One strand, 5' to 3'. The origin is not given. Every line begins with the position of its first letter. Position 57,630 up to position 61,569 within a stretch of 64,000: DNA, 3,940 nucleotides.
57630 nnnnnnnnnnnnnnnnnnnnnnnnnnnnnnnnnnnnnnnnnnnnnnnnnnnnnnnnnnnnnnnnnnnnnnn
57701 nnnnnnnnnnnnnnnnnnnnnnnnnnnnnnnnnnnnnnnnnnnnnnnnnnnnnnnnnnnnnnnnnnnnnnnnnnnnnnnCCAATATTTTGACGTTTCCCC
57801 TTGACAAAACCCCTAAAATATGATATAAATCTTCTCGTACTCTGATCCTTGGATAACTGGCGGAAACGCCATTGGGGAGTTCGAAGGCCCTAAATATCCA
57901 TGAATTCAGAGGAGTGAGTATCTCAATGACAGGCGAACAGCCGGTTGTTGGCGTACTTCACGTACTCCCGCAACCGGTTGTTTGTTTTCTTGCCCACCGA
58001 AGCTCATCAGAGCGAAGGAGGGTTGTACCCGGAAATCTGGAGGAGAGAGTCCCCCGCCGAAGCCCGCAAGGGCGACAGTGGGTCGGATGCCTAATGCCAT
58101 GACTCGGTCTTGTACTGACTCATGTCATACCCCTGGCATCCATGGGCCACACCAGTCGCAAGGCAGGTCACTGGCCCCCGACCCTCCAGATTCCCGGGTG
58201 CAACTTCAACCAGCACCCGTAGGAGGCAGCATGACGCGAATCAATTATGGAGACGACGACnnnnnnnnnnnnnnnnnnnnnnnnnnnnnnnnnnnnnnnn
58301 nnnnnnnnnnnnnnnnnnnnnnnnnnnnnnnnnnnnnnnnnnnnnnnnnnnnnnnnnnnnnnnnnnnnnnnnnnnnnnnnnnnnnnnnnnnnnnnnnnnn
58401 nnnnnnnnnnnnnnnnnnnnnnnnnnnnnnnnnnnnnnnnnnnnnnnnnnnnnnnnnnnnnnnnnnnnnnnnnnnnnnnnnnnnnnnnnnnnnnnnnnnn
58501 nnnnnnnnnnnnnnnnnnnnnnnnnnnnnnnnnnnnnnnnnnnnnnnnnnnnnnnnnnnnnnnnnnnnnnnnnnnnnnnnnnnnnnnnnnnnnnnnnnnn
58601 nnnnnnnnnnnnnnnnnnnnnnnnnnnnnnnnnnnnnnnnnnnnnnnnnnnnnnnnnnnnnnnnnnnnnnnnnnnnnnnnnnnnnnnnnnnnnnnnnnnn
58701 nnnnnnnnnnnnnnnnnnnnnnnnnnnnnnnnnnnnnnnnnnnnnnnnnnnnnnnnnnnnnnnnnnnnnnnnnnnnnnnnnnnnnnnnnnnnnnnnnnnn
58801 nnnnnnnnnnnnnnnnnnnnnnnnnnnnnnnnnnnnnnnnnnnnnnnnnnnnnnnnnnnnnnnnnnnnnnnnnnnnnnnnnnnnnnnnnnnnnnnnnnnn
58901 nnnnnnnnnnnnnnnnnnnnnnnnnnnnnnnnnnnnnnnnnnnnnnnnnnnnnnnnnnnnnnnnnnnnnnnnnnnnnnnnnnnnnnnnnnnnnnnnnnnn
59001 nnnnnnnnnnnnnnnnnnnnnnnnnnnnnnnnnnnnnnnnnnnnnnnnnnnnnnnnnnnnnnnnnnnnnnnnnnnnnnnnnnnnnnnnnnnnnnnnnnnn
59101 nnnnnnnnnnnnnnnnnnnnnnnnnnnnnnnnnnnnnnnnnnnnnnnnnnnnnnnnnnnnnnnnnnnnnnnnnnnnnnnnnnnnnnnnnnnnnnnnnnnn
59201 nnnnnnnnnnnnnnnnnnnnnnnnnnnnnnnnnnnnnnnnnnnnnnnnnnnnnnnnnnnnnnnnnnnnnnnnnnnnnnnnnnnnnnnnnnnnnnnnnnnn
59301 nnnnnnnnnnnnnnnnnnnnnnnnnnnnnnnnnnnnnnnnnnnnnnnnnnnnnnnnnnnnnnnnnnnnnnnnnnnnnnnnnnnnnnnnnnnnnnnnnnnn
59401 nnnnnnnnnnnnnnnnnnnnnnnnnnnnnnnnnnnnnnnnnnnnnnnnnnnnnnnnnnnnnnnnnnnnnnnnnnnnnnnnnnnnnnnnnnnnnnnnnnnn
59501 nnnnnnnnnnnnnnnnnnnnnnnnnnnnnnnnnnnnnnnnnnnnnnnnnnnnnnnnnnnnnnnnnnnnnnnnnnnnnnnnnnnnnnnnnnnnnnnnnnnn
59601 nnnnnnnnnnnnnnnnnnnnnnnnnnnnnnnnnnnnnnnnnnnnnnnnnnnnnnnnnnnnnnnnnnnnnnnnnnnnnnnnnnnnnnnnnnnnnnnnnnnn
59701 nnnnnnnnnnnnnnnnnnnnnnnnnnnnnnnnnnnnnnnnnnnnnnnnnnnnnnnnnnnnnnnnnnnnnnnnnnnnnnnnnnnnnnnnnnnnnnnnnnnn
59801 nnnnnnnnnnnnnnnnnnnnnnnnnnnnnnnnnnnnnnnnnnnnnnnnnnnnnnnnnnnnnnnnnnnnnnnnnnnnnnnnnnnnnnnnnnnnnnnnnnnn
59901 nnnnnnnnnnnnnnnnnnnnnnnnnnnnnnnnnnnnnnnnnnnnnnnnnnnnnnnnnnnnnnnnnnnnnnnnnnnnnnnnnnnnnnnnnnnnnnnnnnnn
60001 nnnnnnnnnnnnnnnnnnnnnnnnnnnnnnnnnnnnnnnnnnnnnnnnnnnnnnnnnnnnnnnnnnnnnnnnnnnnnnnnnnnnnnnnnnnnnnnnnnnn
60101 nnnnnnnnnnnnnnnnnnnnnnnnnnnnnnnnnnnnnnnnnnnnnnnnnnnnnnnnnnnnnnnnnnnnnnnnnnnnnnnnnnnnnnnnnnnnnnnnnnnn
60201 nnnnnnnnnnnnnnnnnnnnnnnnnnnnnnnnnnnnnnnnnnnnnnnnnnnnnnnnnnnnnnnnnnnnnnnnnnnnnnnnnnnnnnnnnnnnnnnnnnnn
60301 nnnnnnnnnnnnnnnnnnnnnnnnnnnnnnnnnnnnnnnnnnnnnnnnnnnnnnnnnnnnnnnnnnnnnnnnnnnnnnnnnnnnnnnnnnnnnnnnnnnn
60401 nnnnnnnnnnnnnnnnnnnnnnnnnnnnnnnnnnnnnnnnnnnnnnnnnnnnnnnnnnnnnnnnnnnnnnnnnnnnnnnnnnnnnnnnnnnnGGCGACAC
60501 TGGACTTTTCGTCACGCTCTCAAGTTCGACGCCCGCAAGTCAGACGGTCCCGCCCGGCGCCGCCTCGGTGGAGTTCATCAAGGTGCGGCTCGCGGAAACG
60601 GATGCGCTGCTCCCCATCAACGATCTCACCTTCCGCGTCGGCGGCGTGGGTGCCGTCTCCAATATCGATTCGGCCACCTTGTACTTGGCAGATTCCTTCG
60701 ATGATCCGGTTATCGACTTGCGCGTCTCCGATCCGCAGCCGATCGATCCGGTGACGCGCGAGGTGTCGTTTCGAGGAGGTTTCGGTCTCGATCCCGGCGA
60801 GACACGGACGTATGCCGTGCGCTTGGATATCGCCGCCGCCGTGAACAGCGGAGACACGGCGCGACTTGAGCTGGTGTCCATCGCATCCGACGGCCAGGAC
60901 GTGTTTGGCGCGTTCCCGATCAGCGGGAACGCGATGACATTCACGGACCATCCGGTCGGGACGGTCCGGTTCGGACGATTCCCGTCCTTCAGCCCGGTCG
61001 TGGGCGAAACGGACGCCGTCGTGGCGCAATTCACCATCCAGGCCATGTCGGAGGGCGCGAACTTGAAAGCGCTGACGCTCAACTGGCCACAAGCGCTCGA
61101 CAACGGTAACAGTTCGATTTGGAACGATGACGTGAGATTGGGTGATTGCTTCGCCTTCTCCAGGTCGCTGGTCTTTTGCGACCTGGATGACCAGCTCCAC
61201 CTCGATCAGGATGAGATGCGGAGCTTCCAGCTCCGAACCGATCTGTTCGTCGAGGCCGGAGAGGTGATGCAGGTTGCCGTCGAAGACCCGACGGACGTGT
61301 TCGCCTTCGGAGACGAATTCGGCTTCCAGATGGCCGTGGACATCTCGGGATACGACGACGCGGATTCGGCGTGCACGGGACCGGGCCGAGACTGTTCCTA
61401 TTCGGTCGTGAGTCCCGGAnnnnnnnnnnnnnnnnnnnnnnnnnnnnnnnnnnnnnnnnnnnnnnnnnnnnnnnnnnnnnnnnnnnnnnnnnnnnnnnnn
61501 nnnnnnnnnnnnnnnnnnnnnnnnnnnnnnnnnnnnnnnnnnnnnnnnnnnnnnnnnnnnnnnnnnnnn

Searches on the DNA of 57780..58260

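Call 110: search_rna_families(source=window, start=57780, end=58260, threshold=evalue, max_evalue=5)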
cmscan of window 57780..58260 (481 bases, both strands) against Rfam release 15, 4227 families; matches with E-value up to 5: 1.
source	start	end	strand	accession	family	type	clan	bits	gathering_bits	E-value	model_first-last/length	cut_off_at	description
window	57909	57959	+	RF00221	SNORD43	Gene; snRNA; snoRNA; CD-box;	CL00059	17.6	45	0.55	1-64/64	no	Small nucleolar RNA SNORD43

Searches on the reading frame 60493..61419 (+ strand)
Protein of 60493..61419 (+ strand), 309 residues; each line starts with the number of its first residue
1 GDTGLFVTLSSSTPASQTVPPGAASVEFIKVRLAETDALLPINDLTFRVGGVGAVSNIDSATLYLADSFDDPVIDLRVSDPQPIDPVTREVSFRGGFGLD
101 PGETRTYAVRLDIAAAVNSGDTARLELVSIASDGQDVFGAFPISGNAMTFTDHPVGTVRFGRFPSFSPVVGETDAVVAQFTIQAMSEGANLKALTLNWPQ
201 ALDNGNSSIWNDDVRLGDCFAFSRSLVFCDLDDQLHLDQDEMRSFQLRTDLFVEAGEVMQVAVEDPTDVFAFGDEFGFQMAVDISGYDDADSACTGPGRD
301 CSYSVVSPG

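Call 85: search_solved_structures(query=A4, max_evalue=1)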
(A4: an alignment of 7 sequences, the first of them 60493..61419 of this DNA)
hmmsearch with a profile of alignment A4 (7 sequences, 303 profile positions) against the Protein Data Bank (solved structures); distinct sequences matched with E-value up to 1: 1.
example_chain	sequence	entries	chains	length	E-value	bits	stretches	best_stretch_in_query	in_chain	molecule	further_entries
5w82_C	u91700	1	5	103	0.052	16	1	197-263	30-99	Protein delta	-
